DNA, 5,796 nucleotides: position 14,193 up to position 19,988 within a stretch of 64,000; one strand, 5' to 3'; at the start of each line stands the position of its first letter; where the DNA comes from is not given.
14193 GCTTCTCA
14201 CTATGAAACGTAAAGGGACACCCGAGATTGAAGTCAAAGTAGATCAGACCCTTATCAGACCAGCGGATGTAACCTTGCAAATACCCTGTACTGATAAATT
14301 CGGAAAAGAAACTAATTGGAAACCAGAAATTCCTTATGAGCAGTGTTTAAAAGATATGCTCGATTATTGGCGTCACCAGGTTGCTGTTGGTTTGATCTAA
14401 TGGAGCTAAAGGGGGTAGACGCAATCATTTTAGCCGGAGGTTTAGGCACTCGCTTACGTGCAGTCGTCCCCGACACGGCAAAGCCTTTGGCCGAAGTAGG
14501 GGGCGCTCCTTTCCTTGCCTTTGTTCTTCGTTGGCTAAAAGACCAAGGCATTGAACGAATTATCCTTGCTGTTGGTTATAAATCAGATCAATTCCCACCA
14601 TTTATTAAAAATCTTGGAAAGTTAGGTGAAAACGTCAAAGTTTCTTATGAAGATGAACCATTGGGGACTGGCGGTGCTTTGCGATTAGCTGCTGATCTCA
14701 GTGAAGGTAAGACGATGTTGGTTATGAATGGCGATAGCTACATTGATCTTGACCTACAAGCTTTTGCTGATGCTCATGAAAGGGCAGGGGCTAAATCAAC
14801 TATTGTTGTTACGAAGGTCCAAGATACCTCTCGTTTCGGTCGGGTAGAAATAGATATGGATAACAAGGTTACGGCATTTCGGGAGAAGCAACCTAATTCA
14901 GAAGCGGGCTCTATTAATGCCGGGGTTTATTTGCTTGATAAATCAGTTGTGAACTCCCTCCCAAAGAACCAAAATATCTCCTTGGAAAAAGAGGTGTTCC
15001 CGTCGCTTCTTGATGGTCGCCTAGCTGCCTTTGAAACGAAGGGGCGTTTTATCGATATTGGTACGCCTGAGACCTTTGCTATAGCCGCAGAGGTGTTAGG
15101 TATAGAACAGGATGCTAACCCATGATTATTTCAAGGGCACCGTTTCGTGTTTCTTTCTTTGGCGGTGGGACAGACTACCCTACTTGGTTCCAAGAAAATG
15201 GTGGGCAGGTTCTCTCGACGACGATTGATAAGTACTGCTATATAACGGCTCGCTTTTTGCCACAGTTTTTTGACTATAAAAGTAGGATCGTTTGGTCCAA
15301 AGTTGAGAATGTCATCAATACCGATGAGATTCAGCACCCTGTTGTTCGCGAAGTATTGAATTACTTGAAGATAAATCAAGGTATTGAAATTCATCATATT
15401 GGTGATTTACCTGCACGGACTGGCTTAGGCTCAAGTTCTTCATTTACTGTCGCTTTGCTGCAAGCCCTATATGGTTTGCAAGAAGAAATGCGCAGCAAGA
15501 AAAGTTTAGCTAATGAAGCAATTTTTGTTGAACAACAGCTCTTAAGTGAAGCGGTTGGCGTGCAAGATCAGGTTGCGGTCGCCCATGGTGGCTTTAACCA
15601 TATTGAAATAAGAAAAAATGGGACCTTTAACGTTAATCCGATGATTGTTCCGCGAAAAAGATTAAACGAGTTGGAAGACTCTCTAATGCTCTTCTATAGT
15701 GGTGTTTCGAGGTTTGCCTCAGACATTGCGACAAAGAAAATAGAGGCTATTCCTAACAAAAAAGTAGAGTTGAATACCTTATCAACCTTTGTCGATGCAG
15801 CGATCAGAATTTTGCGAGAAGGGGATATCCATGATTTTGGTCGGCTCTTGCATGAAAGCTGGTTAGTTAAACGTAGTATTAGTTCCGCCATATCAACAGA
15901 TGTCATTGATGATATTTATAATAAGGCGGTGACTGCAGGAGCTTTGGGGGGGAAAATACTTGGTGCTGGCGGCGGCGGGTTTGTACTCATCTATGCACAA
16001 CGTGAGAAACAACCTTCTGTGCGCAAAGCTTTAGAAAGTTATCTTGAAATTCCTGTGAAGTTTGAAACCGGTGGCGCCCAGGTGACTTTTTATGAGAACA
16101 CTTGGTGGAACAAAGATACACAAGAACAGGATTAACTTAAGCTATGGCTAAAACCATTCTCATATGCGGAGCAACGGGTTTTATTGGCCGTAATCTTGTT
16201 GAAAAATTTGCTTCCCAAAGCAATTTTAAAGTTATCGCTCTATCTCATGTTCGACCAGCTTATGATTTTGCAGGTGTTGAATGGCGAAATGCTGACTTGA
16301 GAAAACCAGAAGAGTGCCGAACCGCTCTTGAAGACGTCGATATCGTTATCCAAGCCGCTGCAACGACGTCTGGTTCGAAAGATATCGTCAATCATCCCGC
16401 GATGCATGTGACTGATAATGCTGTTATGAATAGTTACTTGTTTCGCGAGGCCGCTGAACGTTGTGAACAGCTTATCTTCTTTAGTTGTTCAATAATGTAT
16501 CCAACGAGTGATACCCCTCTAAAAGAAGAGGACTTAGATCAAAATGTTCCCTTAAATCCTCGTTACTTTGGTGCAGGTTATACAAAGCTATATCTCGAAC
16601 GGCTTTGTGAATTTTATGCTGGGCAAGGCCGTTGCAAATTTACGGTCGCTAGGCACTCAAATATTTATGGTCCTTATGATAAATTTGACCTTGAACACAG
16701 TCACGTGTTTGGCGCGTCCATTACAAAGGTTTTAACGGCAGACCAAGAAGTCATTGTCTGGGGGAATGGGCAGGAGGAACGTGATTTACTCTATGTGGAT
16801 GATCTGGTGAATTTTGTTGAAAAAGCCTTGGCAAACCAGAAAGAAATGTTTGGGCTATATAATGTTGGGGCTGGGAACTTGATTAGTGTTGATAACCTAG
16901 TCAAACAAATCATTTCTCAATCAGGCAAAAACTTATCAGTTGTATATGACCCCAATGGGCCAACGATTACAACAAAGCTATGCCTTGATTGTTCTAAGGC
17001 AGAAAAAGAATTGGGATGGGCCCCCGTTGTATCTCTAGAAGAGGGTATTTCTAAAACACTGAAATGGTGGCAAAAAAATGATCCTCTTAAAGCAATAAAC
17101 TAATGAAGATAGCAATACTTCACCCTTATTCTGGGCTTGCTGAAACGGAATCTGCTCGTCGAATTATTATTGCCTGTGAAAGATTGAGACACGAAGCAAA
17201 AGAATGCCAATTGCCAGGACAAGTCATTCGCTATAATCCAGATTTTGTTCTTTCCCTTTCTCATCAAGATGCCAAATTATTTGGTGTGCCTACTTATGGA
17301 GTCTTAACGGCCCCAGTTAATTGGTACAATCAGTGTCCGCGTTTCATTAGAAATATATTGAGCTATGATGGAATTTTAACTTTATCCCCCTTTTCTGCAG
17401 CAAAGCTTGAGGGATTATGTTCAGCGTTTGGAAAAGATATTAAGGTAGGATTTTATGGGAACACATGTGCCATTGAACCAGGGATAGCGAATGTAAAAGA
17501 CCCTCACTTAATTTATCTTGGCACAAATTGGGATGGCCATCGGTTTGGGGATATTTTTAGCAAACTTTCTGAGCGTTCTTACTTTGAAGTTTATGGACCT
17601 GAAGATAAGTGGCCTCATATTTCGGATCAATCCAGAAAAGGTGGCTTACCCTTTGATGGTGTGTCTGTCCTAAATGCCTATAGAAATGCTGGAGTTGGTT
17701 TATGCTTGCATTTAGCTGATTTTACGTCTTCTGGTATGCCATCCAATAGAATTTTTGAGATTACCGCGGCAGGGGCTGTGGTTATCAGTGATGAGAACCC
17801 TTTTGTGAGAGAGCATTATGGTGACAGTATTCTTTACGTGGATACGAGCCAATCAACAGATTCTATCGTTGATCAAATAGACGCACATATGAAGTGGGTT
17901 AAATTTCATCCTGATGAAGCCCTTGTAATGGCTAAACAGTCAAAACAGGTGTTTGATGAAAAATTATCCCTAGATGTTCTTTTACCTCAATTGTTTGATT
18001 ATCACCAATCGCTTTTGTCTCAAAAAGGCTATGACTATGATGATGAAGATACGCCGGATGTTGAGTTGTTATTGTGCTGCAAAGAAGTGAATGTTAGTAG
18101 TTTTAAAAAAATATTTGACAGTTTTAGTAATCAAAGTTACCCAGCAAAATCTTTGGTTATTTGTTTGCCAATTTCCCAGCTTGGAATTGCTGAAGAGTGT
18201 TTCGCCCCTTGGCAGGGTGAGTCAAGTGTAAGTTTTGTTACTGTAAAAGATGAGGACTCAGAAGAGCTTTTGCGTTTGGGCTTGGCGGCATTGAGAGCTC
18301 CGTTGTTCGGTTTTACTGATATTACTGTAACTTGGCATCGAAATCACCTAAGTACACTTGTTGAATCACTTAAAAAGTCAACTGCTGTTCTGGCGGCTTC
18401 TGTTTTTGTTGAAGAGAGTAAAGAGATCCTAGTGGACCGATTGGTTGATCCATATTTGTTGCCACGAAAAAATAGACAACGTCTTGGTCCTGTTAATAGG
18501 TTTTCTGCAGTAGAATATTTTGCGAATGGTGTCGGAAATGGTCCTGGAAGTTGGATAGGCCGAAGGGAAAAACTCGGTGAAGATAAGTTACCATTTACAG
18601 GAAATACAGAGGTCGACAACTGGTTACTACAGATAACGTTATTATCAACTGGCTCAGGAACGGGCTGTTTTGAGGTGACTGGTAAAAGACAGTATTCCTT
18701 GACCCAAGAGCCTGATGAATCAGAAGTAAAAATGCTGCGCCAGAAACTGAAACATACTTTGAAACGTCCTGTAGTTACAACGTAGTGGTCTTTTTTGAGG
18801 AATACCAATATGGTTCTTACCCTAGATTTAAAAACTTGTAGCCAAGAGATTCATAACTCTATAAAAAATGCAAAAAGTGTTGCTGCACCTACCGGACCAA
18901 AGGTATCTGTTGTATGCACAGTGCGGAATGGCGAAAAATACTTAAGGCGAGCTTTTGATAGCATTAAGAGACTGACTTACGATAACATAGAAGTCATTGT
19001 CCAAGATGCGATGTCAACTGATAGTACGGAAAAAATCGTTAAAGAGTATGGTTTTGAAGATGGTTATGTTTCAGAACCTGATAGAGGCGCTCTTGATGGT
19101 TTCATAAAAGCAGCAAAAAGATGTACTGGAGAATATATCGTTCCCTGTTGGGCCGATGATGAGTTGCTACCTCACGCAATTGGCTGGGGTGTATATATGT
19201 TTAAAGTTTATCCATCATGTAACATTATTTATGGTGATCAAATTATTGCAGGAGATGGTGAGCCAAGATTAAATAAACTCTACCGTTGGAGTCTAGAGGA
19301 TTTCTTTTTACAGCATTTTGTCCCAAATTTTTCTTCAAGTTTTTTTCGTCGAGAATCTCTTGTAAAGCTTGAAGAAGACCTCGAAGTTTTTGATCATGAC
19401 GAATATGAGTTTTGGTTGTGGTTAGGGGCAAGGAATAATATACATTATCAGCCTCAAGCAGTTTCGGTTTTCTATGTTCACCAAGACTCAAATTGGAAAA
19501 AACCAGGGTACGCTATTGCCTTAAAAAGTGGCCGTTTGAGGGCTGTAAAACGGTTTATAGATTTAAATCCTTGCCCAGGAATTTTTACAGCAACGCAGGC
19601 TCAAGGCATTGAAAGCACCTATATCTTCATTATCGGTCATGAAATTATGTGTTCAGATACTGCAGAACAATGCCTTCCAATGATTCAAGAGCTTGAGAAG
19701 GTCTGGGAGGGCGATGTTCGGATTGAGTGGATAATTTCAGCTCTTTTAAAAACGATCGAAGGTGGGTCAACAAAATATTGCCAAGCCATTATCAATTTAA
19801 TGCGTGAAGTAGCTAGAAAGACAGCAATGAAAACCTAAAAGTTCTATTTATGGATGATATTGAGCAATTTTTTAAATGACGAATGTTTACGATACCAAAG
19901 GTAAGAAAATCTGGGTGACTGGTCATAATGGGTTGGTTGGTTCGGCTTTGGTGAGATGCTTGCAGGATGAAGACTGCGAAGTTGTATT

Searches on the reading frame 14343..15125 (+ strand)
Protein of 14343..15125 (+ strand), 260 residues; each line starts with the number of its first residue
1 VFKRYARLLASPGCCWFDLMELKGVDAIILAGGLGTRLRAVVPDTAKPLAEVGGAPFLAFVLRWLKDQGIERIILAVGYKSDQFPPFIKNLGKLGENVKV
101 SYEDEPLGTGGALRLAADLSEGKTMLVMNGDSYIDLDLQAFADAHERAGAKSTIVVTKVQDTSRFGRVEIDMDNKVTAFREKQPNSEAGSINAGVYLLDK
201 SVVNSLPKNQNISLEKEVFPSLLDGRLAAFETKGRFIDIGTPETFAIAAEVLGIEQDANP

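Call 65: search_protein_families(library=pfam, proteins=[window:14343-15125:+], max_evalue=0.0001)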
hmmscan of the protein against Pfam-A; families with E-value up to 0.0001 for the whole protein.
window:14343-15125:+ (260 aa): 3 families
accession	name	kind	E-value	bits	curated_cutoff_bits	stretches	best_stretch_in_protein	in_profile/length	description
PF00483.29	NTP_transferase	-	1.7e-33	116.7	21.2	1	27-248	2-238/245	Nucleotidyl transferase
PF12804.13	NTP_transf_3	-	1.7e-10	41.8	27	1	27-157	1-123/160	MobA-like NTP transferase domain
PF00535.33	Glycos_transf_2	-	3e-05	24.5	23.3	1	57-168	12-126/168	Glycosyl transferase family 2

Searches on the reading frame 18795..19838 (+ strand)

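Call 65: search_protein_families(library=pfam, proteins=[window:18795-19838:+], max_evalue=0.0001)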
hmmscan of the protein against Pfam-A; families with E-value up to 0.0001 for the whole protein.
window:18795-19838:+ (347 aa): 1 family
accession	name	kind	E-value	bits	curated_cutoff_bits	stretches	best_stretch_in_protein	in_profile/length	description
PF00535.33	Glycos_transf_2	-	1.1e-15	58.4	23.3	1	38-155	1-123/168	Glycosyl transferase family 2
